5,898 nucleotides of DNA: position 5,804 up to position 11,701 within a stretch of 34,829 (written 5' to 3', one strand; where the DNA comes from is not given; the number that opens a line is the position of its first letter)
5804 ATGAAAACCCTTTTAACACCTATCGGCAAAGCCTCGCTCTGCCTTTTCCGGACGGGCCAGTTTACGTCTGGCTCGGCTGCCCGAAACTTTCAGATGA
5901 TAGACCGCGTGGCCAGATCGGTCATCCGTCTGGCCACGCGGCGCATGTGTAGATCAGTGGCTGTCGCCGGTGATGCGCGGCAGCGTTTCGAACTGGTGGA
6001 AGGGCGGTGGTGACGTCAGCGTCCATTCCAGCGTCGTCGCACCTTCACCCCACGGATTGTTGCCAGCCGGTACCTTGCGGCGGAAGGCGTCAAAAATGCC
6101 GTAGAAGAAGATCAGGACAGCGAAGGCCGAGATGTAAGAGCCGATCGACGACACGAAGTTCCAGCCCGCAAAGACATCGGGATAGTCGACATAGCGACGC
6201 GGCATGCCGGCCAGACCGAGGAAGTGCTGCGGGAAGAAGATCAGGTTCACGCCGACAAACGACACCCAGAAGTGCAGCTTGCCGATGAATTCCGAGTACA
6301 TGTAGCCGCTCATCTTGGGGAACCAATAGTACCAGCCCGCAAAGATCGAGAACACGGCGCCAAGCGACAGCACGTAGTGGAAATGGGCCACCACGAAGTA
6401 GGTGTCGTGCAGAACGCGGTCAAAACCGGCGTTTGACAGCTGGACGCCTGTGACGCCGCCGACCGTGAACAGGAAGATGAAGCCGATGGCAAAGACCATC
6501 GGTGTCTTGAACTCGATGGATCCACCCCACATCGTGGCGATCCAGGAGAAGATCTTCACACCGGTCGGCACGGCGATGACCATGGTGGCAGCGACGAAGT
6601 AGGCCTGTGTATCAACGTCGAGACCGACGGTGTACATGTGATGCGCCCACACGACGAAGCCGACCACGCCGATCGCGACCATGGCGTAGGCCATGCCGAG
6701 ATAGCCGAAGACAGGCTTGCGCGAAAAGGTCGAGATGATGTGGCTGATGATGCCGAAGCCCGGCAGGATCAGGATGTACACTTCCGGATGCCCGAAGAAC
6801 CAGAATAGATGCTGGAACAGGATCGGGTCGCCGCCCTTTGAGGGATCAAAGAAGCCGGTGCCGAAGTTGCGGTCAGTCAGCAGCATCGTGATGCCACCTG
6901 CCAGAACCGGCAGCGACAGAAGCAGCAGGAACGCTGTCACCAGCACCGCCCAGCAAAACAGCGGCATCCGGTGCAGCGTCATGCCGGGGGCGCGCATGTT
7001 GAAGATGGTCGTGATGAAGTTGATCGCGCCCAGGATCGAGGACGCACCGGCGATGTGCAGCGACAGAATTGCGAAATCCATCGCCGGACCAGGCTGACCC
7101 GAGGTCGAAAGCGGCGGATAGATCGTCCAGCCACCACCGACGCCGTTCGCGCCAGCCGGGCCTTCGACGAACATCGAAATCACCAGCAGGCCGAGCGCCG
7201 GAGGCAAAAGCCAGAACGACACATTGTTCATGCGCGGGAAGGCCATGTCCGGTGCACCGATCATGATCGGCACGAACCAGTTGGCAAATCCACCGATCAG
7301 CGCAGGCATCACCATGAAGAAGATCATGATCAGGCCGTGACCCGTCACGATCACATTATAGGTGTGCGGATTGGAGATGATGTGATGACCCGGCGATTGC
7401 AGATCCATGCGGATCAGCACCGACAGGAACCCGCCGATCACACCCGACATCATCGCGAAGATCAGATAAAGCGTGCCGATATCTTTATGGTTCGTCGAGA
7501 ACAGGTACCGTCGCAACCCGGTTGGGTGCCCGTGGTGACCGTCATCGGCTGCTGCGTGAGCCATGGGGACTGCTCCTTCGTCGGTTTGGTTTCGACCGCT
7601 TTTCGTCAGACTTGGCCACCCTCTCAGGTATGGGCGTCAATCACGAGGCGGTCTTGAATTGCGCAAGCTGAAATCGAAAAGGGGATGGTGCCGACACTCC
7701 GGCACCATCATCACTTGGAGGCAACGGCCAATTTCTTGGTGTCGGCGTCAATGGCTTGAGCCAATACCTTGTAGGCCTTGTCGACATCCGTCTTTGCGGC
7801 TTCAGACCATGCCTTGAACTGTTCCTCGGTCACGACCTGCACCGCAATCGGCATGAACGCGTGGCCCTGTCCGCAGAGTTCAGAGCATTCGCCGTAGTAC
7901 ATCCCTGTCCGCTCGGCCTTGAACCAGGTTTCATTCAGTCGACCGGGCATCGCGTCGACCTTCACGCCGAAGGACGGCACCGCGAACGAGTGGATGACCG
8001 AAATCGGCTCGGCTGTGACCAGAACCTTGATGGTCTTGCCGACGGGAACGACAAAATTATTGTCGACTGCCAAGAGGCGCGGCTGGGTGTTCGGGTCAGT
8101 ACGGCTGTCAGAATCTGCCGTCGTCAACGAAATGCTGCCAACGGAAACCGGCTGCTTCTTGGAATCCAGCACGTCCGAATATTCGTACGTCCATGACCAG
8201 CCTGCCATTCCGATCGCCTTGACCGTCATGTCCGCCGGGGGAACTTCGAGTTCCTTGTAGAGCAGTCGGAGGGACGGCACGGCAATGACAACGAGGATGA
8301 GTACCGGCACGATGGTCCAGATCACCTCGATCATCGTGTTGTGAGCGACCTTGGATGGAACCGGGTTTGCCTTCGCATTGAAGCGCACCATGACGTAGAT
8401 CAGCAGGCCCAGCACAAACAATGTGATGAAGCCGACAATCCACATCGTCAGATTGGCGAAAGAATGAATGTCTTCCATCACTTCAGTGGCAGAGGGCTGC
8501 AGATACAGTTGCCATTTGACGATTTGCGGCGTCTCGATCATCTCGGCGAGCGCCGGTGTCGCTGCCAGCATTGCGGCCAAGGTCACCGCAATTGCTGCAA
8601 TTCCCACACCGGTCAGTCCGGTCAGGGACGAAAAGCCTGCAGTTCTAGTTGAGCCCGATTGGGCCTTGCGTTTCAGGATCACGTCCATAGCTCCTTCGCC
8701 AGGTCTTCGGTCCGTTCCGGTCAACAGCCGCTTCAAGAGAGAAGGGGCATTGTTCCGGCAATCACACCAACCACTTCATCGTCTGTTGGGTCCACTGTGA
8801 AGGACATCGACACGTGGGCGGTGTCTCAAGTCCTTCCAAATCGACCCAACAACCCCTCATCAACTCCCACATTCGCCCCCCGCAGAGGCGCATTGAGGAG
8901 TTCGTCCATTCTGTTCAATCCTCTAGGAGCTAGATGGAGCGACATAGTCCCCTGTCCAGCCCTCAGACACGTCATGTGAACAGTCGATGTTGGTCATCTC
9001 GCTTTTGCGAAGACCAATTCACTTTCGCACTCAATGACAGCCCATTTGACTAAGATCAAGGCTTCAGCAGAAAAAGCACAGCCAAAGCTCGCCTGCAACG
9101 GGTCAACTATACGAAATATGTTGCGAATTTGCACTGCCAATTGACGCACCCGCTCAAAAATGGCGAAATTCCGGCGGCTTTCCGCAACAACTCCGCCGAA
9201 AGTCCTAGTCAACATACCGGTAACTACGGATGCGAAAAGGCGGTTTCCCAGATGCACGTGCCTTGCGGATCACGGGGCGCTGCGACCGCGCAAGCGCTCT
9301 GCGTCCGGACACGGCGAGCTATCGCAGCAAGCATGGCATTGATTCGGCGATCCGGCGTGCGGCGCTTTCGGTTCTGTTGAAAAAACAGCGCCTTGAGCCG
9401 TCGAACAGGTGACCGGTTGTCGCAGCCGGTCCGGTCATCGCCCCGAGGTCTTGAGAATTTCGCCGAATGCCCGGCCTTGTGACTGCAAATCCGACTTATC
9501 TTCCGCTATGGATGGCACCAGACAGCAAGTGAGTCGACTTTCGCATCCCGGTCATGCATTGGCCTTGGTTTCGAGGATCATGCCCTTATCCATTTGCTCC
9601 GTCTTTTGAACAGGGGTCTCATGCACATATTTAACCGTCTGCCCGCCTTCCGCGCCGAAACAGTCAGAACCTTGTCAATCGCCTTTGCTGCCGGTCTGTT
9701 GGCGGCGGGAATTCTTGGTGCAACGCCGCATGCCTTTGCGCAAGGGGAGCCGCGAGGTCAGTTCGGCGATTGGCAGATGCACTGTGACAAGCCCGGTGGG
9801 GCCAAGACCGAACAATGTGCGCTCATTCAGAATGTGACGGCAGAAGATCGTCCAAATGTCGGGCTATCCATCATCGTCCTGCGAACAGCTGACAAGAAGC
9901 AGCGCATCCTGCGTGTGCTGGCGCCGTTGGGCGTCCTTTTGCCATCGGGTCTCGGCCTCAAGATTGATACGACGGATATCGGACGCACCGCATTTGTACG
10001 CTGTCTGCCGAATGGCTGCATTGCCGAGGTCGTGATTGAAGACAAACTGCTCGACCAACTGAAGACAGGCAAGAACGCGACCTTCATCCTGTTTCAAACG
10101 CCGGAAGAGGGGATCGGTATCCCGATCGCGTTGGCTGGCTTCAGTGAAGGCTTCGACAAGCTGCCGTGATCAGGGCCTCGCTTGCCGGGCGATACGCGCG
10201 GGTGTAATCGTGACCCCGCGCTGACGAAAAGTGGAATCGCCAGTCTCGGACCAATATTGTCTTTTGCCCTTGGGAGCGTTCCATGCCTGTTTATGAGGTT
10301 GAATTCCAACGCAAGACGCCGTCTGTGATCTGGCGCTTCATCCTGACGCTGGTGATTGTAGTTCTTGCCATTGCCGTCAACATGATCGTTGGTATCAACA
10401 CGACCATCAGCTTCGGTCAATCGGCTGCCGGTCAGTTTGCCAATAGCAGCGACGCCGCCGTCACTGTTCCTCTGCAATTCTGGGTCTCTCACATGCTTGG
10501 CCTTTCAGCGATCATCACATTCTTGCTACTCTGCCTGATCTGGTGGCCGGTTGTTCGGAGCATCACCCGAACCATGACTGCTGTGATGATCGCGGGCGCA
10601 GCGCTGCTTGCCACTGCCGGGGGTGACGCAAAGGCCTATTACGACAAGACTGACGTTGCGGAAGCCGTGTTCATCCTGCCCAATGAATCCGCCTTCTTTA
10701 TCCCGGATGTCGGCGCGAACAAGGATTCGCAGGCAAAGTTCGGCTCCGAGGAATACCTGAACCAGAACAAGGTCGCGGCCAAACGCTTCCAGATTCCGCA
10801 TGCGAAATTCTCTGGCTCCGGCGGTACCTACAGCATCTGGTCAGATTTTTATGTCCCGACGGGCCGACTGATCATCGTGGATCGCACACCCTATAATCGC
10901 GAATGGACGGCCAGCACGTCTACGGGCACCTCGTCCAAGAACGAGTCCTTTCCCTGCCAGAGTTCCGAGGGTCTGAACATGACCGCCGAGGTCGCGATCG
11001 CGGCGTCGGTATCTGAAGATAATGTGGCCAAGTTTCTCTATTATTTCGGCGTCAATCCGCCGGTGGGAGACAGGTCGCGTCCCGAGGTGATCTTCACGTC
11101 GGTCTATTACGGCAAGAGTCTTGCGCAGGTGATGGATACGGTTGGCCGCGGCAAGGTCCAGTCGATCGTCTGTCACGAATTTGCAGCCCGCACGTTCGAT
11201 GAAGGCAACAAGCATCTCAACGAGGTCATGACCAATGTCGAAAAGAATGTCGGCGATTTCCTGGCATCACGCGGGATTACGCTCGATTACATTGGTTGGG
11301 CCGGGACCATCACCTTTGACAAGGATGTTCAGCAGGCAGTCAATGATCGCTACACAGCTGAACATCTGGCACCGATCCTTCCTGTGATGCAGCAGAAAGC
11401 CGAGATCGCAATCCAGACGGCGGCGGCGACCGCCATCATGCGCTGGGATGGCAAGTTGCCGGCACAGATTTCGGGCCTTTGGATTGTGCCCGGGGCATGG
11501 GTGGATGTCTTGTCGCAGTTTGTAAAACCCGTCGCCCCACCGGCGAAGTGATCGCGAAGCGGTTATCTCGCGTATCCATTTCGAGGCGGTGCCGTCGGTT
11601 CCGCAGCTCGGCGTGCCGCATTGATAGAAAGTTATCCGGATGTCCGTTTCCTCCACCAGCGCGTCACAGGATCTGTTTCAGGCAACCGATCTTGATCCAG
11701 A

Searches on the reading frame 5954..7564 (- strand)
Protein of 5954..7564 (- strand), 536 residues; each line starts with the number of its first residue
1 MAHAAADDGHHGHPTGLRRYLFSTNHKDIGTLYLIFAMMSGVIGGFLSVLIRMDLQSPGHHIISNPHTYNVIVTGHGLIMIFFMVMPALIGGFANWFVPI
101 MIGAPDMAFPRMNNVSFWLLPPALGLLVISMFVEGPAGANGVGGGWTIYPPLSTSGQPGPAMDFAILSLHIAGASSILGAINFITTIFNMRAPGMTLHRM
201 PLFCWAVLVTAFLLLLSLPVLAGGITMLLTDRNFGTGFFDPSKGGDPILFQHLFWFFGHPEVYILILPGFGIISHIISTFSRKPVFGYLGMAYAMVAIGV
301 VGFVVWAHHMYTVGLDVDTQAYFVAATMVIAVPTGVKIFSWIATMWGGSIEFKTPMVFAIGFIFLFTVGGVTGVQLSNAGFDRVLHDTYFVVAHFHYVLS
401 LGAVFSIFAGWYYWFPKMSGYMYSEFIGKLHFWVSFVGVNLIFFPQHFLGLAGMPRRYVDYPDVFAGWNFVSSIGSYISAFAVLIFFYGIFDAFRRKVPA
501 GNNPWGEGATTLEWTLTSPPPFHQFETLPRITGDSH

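Call 32: search_protein_families(library=pfam, proteins=[window:5954-7564:-], max_evalue=0.00001)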
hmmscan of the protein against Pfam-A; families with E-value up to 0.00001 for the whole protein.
window:5954-7564:- (536 aa): 1 family
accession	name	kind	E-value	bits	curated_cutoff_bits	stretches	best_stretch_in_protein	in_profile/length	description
PF00115.25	COX1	-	1.1e-163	545.6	34.8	1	28-478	1-436/436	Cytochrome C and Quinol oxidase polypeptide I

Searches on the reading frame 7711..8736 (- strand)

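Call 32: search_protein_families(library=pfam, proteins=[window:7711-8736:-], max_evalue=0.00001)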
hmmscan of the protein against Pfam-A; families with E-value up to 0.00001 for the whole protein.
window:7711-8736:- (341 aa): 2 families
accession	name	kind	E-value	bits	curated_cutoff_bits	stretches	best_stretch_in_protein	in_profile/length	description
PF00116.26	COX2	-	2.2e-38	131.3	22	1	170-302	1-120/120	Cytochrome C oxidase subunit II, periplasmic domain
PF02790.20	COX2_TM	-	2e-25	89.2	22.8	1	74-158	3-88/88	Cytochrome C oxidase subunit II, transmembrane domain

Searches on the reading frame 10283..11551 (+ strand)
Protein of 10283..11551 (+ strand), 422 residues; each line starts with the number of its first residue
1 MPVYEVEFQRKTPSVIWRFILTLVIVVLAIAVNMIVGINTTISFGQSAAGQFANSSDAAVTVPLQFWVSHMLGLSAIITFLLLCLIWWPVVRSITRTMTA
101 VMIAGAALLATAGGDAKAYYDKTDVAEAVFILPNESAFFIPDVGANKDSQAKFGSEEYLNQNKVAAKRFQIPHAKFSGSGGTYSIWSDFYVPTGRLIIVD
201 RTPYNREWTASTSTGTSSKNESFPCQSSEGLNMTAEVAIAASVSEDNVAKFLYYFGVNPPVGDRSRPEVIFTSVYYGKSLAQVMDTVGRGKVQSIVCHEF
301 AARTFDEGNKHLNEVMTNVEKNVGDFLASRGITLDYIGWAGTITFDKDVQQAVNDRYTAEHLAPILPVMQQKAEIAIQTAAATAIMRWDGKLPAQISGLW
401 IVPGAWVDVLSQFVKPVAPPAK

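Call 32: search_protein_families(library=pfam, proteins=[window:10283-11551:+], max_evalue=0.00001)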
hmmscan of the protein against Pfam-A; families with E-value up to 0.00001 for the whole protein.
window:10283-11551:+ (422 aa): 1 family
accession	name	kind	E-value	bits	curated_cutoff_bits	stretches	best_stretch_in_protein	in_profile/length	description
PF01145.31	Band_7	-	1.8e-08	35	23.6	1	215-376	49-170/176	SPFH domain / Band 7 family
